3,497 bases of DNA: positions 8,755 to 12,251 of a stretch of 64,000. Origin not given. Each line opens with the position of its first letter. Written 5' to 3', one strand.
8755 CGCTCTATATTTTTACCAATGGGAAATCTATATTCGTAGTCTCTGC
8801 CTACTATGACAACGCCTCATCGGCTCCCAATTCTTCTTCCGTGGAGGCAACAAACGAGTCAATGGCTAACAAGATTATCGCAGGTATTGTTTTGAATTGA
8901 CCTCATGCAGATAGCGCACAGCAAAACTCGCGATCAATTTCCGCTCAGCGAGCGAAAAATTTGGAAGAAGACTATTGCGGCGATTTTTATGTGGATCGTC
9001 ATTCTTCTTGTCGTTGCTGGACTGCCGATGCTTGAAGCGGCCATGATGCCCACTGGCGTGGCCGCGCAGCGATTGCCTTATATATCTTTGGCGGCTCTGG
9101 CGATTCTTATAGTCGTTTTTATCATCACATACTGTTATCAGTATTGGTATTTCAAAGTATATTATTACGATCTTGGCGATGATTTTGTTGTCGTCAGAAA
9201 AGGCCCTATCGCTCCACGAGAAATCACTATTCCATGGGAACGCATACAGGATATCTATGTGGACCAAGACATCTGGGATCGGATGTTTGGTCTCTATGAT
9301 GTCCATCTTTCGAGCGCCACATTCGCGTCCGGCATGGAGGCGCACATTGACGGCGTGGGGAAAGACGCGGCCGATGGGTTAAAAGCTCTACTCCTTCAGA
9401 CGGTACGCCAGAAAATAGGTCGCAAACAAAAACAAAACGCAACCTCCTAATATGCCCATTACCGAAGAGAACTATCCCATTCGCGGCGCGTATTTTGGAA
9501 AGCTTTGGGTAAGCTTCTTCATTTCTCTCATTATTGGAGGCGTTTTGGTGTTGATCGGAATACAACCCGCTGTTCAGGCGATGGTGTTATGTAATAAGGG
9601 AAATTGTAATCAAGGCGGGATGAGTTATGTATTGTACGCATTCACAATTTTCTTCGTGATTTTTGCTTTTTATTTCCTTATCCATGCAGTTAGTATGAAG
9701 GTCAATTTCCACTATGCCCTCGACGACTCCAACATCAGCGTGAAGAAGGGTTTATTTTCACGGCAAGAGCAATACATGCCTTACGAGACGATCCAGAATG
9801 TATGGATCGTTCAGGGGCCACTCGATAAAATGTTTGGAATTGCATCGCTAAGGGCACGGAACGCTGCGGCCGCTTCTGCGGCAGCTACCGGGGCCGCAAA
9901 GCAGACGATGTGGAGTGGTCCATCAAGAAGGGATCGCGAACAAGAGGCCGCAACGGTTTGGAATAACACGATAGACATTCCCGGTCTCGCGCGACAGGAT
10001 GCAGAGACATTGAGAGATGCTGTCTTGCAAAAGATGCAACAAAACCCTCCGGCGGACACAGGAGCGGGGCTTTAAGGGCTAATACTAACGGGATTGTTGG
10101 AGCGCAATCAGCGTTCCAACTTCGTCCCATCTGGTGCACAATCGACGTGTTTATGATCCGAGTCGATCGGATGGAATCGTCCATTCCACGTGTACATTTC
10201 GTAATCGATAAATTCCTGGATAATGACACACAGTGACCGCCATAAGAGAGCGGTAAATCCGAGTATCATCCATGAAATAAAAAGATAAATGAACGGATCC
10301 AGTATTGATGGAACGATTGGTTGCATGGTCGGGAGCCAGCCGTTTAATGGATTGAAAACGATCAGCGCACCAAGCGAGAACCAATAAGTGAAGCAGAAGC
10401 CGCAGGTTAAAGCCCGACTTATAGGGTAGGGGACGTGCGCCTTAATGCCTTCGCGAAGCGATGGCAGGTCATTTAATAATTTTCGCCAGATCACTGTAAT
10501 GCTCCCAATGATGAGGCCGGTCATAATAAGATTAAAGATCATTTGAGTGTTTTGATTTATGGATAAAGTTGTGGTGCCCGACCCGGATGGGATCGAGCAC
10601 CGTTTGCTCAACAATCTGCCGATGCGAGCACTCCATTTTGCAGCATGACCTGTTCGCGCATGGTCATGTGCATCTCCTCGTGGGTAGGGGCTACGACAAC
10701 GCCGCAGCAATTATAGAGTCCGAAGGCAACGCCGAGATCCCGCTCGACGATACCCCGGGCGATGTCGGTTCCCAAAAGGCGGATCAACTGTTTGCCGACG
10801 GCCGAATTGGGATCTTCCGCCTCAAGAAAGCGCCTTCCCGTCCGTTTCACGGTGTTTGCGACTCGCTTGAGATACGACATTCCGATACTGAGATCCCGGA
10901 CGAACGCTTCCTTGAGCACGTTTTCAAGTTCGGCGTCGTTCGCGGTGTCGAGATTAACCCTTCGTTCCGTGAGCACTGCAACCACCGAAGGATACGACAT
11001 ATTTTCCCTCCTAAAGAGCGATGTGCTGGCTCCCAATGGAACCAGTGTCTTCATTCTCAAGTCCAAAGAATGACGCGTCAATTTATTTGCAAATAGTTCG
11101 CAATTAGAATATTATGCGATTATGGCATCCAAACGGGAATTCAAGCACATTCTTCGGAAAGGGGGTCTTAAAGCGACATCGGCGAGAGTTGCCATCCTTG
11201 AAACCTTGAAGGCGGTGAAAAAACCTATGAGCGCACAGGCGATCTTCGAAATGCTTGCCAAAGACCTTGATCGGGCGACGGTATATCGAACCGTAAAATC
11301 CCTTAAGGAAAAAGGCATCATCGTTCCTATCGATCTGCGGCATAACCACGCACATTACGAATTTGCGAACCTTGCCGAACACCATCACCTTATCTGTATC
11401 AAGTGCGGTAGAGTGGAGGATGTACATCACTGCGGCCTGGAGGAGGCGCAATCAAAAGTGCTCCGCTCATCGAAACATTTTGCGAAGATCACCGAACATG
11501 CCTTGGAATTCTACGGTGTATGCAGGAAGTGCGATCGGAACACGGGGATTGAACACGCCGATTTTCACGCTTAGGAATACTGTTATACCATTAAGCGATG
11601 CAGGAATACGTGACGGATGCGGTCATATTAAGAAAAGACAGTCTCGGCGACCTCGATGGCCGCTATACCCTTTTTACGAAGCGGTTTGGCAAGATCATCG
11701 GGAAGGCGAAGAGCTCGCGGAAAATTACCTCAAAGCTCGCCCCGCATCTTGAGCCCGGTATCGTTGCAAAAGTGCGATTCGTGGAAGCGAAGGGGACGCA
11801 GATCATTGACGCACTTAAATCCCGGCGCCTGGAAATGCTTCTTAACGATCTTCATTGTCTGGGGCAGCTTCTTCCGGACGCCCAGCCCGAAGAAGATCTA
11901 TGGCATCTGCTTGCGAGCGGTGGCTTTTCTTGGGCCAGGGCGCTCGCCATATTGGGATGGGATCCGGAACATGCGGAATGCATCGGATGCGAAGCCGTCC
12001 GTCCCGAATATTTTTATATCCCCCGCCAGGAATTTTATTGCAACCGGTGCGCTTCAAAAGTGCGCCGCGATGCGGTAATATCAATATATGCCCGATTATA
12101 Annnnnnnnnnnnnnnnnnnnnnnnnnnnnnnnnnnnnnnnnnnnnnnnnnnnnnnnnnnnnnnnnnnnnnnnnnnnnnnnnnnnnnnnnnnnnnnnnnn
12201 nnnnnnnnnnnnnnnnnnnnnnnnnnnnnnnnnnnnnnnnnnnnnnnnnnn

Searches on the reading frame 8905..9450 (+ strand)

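Call 35: search_protein_families(library=pfam, proteins=[window:8905-9450:+], max_evalue=0.01)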
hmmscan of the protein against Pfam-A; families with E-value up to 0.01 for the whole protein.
window:8905-9450:+ (181 aa): 2 families
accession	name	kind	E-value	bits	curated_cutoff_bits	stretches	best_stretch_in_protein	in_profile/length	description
PF03703.20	bPH_2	-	3e-12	47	22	1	88-160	6-75/78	Bacterial PH domain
PF06195.18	DUF996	-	0.0076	16.9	31.3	0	16-77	22-85/138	Protein of unknown function (DUF996)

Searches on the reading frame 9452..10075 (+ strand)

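Call 35: search_protein_families(library=pfam, proteins=[window:9452-10075:+], max_evalue=0.01)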
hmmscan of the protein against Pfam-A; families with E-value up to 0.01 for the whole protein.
window:9452-10075:+ (207 aa): 2 families
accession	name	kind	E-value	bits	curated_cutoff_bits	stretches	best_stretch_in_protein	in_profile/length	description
PF03703.20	bPH_2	-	7.8e-13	48.9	22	1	85-142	3-60/78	Bacterial PH domain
PF24649.1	DUF7642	-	0.001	19.5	27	1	103-146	31-74/100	Domain of unknown function (DUF7642)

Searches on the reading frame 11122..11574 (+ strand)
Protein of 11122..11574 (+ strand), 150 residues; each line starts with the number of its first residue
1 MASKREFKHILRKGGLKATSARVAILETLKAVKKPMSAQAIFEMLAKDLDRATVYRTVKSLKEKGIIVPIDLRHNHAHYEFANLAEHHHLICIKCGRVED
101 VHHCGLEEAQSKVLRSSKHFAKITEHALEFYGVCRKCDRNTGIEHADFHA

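Call 35: search_protein_families(library=pfam, proteins=[window:11122-11574:+], max_evalue=0.01)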
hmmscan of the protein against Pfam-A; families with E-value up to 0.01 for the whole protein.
window:11122-11574:+ (150 aa): 8 families
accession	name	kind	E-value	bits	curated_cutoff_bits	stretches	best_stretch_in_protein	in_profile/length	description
PF01475.25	FUR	-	1.6e-26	93.2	23.1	1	14-131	2-121/121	Ferric uptake regulator family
PF08279.18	HTH_11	-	5e-06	26.7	25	1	24-76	4-52/55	HTH domain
PF12840.13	HTH_20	-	5e-05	23.6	27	1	21-68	5-49/51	Helix-turn-helix domain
PF01978.25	TrmB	-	0.00088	19.5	25.6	1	33-70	20-55/68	Sugar-specific transcriptional regulator TrmB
PF25213.1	HVO_A0261_N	-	0.0012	19.1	35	1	19-68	10-55/86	HVO_A0261 N-terminal domain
PF07106.19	TBPIP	-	0.0022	18.3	22.8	1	23-67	4-48/62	TBPIP/Hop2 winged helix domain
PF13551.12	HTH_29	-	0.0084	16.6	28.1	0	49-76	24-51/64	Winged helix-turn helix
PF09339.16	HTH_IclR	-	0.0088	16.2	22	0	24-67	7-48/52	IclR helix-turn-helix domain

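Call 64: search_protein_families(library=ncbifam, proteins=[window:11122-11574:+], max_evalue=0.00001)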
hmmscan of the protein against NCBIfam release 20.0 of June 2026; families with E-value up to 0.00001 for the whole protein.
window:11122-11574:+ (150 aa): 8 families
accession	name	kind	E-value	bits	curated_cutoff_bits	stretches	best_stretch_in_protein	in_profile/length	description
NF052545.1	TransRegPerRClab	equivalog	5.9e-24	84.6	180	1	6-140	3-137/138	transcriptional regulator PerR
NF051892.1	TransRegFurBacil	equivalog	2.2e-20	73.2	220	1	7-140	8-146/149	ferric iron uptake transcriptional regulator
NF006999.0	PRK09462.1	equivalog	3.2e-19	69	146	1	9-139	6-138/148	ferric iron uptake transcriptional regulator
NF051891.1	TransRegFurHelico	equivalog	9.5e-17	61.3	200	1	7-139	14-147/148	ferric iron uptake transcriptional regulator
NF047406.1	TransRegPerRTherm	equivalog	2.4e-15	56.9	200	1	19-139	7-127/130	manganese-dependent transcriptional regulator PerR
NF047462.1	FUR_perox_PerRA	exception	1.2e-12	48.5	200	1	6-122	7-124/142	peroxide-responsive transcriptional repressor PerRA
NF045678.1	TransRegIrrA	equivalog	3.8e-08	33.3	150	1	5-106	7-111/138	iron response transcriptional regulator IrrA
NF045677.1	FeRespRegIrr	equivalog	4e-07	30.2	170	1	9-105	2-101/127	Fur family transcriptional regulator Irr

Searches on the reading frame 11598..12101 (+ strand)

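Call 89: search_protein_families(library=pfam, proteins=[window:11598-12101:+], max_evalue=0.001)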
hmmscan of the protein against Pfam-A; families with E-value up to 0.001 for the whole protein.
window:11598-12101:+ (167 aa): 2 families
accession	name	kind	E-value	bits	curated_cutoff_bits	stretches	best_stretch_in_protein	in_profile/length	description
PF11967.14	RecO_N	-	1.1e-08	35.3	27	1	1-69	1-70/80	Recombination protein O N terminal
PF02565.21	RecO_C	-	0.00036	20.8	22.1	1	113-161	56-105/157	Recombination protein O C terminal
